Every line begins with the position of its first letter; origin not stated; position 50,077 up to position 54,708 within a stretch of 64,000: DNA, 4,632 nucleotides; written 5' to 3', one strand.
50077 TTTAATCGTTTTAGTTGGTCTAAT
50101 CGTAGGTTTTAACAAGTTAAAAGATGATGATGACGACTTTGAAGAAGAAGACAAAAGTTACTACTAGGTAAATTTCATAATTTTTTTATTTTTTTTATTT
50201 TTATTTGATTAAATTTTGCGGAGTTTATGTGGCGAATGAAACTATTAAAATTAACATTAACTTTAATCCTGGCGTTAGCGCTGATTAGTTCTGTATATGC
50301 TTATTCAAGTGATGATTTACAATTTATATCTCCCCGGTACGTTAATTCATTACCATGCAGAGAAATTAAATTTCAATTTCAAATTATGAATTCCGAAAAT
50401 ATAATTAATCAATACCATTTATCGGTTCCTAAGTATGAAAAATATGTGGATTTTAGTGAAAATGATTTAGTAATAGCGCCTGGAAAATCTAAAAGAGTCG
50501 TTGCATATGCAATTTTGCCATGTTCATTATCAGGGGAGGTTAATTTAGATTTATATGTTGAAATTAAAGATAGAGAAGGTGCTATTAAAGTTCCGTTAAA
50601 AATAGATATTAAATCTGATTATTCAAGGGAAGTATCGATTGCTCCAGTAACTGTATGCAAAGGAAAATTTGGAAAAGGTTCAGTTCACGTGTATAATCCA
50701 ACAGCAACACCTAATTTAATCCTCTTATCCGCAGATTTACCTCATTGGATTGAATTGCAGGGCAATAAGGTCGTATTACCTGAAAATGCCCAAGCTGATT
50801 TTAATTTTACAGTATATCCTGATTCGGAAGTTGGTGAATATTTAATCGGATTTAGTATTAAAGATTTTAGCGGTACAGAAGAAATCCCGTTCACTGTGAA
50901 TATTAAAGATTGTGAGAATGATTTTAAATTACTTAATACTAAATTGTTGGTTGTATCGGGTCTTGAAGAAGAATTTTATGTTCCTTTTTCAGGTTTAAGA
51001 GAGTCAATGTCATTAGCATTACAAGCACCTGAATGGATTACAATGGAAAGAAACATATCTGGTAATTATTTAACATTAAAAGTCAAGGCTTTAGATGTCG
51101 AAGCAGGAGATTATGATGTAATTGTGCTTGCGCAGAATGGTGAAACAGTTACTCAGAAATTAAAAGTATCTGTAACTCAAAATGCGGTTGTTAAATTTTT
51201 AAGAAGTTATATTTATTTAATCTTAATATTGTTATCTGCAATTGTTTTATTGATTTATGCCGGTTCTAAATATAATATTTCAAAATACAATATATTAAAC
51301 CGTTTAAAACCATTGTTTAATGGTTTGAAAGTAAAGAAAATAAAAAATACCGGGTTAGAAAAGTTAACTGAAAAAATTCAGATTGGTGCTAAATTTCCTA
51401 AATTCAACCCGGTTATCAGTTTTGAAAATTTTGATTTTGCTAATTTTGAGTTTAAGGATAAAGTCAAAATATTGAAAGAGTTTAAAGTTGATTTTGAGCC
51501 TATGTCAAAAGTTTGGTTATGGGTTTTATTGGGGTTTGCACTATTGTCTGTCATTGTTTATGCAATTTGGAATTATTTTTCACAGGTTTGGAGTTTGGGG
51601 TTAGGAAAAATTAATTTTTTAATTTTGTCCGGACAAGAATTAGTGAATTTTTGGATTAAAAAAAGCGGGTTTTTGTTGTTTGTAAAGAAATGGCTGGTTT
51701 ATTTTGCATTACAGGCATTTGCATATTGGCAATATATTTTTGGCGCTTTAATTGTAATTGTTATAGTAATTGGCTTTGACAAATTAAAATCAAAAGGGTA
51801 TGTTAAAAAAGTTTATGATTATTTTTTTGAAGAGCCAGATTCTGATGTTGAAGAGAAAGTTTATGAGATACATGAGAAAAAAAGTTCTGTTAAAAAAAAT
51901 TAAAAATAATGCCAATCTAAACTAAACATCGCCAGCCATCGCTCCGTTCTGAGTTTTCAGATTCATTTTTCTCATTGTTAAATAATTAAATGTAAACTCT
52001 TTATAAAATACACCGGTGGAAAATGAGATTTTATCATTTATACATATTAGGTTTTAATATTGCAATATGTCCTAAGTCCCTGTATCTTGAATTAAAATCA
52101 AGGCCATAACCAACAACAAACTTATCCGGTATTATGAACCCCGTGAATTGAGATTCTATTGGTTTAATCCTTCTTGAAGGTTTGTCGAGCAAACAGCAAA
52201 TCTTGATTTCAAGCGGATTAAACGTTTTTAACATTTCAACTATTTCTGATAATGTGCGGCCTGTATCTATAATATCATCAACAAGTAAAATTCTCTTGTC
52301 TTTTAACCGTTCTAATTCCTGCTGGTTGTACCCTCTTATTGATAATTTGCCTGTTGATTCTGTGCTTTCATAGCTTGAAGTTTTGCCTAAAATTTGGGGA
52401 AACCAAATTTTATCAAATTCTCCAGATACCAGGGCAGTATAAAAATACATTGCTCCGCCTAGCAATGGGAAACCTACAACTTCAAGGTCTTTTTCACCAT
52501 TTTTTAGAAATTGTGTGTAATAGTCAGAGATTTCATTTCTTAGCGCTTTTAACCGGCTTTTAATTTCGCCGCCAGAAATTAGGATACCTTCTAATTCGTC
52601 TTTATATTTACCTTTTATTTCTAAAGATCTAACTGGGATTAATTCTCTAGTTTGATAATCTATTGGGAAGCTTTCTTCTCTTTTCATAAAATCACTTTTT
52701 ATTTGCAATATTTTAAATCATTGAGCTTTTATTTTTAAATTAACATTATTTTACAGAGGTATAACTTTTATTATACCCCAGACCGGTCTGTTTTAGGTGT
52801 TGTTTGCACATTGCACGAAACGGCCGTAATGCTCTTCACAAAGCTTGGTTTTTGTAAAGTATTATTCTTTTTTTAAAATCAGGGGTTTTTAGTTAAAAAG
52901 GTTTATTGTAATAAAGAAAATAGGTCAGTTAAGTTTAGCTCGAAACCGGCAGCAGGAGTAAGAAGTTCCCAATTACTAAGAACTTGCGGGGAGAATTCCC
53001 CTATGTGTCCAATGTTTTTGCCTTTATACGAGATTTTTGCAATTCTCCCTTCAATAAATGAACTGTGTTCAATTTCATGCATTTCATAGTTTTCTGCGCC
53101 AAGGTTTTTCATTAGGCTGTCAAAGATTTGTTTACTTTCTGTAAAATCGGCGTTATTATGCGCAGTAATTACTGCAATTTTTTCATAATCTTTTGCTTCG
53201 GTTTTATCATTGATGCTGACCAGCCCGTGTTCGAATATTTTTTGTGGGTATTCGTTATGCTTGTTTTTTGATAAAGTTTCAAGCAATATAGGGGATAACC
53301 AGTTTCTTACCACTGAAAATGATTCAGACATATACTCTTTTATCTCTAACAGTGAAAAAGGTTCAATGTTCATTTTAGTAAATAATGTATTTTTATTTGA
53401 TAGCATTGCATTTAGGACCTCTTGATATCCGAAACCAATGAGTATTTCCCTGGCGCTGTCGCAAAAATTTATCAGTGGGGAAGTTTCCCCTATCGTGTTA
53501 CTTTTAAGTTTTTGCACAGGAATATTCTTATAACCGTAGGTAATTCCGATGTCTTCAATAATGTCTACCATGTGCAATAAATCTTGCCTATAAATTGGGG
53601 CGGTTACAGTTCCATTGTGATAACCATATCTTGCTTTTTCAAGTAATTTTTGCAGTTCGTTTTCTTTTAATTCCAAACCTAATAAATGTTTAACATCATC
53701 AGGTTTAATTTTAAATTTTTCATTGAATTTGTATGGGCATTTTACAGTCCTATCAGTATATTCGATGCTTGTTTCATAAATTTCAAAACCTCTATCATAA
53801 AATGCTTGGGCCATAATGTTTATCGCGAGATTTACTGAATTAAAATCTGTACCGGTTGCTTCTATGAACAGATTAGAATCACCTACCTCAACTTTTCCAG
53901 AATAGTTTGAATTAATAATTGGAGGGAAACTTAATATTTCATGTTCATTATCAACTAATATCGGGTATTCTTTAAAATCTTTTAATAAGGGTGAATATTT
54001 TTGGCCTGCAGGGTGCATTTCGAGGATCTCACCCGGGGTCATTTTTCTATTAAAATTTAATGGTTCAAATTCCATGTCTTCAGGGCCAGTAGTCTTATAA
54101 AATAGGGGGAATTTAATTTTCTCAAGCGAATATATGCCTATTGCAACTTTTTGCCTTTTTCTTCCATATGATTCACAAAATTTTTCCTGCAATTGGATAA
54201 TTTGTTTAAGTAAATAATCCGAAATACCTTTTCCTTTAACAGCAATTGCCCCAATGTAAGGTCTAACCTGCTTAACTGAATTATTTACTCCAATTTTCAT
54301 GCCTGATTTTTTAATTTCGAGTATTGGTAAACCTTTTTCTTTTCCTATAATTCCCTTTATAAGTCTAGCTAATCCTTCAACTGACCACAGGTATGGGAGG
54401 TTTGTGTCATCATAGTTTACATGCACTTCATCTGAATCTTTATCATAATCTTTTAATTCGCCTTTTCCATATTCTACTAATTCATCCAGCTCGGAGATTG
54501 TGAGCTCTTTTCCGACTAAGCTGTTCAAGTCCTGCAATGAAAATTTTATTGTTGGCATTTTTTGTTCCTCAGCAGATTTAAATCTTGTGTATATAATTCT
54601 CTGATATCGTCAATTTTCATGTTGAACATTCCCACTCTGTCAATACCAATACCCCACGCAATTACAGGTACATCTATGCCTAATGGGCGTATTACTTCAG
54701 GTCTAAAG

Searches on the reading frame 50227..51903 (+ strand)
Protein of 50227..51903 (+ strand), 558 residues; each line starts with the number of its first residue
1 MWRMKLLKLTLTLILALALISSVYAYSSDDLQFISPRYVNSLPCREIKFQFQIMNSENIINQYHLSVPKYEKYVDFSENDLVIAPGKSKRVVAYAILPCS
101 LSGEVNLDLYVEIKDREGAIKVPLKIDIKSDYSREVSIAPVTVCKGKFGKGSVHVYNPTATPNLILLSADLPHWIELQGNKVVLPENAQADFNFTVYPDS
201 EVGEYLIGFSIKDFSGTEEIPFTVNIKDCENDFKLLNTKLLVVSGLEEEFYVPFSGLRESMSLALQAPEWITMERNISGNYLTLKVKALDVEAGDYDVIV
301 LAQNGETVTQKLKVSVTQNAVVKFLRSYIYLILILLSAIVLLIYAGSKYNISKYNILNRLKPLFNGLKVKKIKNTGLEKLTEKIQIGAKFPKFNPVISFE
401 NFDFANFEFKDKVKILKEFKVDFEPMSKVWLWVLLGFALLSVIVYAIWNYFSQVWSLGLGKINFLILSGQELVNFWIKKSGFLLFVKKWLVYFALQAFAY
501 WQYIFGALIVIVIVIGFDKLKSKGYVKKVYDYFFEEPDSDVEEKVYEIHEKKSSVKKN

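Call 8: search_protein_families(library=pfam, proteins=[window:50227-51903:+])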
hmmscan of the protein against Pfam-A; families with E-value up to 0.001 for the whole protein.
window:50227-51903:+ (558 aa): 0 families

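Call 9: find_encoding_contigs(protein=window:50227-51903:+, flank=10000, max_places=6)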
Protein window:50227-51903:+ (558 aa): no gene with exactly this product is on record in the collection.

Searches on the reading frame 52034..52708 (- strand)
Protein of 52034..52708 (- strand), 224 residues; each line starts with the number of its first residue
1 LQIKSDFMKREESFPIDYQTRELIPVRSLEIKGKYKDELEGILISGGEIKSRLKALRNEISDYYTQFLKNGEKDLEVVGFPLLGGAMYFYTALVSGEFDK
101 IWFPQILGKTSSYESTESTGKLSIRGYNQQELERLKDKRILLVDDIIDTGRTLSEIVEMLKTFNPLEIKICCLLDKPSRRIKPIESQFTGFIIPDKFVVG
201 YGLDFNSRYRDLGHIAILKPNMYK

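Call 42: search_protein_families(library=pfam, proteins=[window:52034-52708:-], max_evalue=0.00001)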
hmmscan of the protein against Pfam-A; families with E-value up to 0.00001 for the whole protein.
window:52034-52708:- (224 aa): 1 family
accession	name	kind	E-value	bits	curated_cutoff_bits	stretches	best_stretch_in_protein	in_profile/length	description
PF00156.33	Pribosyltran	-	1.3e-20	73.7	26.3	1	106-205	57-157/158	Phosphoribosyl transferase domain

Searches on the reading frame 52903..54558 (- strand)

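Call 8: search_protein_families(library=pfam, proteins=[window:52903-54558:-])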
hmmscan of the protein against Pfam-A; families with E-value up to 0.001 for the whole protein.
window:52903-54558:- (551 aa): 3 families
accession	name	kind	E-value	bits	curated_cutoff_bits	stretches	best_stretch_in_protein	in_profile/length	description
PF17759.6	tRNA_synthFbeta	-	6.9e-36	124.2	22.4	1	346-543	1-214/214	Phenylalanyl tRNA synthetase beta chain CLM domain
PF03484.21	B5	-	2.1e-16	60.3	28.6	1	283-343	2-67/67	tRNA synthetase B5 domain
PF01409.25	tRNA-synt_2d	-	7.5e-06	26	19.8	1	352-503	9-171/246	tRNA synthetases class II core domain (F)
